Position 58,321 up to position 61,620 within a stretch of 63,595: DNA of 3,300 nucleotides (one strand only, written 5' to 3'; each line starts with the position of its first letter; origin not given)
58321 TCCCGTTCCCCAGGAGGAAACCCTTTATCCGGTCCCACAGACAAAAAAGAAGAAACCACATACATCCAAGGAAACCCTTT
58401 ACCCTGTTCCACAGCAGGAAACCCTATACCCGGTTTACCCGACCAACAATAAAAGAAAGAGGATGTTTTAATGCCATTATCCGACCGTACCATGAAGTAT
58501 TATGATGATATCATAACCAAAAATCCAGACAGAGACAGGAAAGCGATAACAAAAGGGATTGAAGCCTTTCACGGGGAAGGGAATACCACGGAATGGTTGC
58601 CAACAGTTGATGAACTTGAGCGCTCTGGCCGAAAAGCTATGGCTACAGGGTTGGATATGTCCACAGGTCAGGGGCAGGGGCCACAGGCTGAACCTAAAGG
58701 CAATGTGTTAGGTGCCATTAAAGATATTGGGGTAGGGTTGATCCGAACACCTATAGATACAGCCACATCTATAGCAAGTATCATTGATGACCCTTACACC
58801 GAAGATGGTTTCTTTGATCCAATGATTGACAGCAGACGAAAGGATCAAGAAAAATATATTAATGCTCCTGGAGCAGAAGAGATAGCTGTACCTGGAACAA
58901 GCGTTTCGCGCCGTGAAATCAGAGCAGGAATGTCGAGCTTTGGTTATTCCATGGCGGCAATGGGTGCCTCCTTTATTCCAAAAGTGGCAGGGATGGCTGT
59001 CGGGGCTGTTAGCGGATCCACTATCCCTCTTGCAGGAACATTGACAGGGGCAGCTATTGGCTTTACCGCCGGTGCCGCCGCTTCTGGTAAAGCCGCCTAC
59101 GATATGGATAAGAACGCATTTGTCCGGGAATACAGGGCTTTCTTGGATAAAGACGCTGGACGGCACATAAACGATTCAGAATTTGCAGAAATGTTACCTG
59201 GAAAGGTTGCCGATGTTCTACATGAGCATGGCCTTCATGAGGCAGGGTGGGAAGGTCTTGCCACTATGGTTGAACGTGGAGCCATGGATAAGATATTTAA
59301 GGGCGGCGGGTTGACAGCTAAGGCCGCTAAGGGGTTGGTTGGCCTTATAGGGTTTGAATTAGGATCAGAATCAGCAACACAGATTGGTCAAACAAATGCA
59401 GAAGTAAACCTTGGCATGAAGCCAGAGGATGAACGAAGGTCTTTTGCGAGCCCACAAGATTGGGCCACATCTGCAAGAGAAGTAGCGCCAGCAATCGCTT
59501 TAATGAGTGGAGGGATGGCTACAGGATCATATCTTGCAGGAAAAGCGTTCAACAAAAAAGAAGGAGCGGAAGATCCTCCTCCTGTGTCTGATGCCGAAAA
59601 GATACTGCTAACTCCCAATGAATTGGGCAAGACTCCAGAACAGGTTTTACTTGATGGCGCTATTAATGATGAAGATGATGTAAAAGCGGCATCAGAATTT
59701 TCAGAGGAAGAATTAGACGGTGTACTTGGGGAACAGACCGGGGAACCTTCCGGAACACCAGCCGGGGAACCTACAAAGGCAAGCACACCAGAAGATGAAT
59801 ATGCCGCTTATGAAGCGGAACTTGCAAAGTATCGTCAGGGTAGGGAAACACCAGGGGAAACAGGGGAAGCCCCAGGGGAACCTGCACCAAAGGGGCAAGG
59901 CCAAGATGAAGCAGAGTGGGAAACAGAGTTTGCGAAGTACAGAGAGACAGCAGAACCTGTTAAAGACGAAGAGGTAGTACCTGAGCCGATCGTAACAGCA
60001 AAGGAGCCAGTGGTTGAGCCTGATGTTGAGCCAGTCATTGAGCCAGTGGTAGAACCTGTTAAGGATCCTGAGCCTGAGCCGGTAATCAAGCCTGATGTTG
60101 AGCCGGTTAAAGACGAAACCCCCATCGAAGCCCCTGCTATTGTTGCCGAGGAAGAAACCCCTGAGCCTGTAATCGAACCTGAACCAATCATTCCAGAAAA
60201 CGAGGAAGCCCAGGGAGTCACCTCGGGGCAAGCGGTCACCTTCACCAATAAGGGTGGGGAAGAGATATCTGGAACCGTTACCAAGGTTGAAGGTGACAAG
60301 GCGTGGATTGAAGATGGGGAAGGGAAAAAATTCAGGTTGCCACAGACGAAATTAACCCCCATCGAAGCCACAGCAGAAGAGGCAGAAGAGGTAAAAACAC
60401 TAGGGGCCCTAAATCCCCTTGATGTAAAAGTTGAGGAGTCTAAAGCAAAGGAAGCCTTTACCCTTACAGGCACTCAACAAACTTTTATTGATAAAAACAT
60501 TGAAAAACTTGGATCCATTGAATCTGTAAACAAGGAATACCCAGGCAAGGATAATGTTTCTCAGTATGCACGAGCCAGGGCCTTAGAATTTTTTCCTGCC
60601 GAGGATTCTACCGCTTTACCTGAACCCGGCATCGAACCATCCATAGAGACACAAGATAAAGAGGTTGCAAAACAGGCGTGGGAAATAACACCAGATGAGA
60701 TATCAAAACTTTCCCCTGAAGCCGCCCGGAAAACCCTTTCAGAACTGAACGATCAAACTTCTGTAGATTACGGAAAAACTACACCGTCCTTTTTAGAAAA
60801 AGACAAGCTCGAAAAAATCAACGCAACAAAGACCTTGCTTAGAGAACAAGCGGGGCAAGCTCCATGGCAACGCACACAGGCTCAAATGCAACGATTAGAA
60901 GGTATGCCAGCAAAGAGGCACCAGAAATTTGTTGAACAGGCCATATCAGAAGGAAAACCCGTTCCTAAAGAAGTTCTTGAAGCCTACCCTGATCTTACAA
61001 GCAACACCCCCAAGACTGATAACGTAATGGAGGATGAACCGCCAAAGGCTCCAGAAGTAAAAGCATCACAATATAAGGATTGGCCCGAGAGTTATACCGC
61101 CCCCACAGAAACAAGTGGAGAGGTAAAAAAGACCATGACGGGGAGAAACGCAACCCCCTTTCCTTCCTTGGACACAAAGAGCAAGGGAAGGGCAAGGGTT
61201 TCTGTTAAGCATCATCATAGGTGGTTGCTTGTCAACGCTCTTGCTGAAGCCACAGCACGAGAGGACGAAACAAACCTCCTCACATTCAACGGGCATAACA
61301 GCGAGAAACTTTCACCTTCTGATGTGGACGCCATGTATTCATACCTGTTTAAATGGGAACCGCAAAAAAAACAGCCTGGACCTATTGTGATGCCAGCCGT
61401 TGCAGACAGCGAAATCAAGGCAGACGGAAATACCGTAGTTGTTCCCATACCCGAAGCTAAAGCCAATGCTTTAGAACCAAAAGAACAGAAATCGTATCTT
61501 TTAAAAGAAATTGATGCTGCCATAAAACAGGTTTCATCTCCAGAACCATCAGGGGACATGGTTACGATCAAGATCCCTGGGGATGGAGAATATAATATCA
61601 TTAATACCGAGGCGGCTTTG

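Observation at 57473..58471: Protein with eight ETLYPVP(Q) repeats, translationally coupled to the giant gene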

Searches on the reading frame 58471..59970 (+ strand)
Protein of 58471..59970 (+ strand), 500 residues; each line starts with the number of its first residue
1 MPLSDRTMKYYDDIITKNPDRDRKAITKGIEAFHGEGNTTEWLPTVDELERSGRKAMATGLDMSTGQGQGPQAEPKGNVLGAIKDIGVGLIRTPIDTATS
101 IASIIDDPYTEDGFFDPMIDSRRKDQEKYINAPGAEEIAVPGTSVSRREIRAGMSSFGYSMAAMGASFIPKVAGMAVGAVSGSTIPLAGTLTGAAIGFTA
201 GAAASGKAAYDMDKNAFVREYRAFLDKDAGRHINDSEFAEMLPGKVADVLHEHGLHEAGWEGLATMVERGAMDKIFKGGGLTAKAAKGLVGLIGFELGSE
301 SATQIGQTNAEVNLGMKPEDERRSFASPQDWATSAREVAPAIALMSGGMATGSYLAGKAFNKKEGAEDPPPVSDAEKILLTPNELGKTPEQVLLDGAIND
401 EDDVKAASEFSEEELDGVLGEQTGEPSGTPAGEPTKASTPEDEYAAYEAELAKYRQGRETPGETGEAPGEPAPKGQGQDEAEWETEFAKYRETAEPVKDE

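Call 26: search_dna_similar(query=window:58471-59970:+, collection=phages, mode=protein, max_evalue=0.001, max_rows=25)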
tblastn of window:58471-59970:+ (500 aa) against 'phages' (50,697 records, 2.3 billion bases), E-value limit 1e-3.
No match.

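Call 102: search_protein_families(library=pfam, proteins=[window:58471-59970:+], max_evalue=5)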
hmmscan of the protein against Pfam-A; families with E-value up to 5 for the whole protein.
window:58471-59970:+ (500 aa): 3 families
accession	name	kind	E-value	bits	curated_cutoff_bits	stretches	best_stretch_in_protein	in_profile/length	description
PF13488.11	Gly-zipper_Omp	-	0.0023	18.3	25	1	172-206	4-40/46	Glycine zipper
PF13441.11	Gly-zipper_YMGG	-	0.11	12.7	28.9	1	172-205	12-43/45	YMGG-like Gly-zipper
PF12920.12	TcdA_TcdB_pore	-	0.63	8.7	27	1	148-227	203-284/655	TcdA/TcdB pore forming domain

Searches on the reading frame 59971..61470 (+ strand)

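Call 102: search_protein_families(library=pfam, proteins=[window:59971-61470:+], max_evalue=5)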
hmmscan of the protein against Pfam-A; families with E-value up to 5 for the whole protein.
window:59971-61470:+ (500 aa): 1 family
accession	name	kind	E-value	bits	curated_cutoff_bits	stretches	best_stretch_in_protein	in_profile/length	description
PF06746.16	DUF1216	-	0.56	10.7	21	1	136-180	58-105/134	Protein of unknown function (DUF1216)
